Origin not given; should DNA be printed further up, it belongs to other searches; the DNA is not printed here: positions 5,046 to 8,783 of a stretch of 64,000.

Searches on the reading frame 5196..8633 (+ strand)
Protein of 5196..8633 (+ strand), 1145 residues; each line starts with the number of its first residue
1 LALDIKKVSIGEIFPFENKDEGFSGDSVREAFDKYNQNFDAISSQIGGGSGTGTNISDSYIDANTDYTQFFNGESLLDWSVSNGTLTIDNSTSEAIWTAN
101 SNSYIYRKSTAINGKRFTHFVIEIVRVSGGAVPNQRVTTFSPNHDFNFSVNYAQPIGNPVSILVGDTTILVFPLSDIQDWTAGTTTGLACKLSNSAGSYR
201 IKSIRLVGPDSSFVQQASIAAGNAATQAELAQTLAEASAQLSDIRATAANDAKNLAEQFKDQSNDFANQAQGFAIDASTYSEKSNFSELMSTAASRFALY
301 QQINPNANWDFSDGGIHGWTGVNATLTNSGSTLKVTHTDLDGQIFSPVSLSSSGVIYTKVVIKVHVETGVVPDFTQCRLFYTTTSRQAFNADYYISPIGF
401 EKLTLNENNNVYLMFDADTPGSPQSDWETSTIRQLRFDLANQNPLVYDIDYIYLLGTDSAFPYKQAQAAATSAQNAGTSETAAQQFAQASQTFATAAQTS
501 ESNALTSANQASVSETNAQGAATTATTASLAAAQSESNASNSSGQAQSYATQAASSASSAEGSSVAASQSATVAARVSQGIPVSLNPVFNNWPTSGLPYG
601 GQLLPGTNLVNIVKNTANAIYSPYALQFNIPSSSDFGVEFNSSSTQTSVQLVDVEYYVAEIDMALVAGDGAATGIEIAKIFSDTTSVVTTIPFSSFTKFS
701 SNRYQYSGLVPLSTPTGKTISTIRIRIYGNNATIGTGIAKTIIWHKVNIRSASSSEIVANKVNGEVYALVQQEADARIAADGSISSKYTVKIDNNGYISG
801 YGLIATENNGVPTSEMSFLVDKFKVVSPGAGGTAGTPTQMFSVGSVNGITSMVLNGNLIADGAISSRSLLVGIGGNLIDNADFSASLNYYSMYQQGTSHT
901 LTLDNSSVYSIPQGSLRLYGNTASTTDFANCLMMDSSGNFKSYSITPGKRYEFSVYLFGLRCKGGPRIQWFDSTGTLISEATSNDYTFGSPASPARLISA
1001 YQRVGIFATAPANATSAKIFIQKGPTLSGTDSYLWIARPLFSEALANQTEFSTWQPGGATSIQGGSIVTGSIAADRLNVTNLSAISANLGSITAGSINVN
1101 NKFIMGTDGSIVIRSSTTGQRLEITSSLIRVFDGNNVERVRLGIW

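Call 57: search_protein_families(library=phrogs, proteins=[window:5196-8633:+], max_evalue=0.001)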
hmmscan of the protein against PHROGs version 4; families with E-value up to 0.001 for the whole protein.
window:5196-8633:+ (1145 aa): 4 families
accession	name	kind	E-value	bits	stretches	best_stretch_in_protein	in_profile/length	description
phrog_1419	-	tail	1.4e-06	27.8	1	466-576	215-325/793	tail protein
phrog_24369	-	tail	8.8e-06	24.5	1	219-525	83-204/1396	tail fiber protein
phrog_3279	-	tail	1.2e-05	26.1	1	466-575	166-273/396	tail fiber protein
phrog_21056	-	tail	0.00083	19.8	1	522-593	97-168/323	minor tail protein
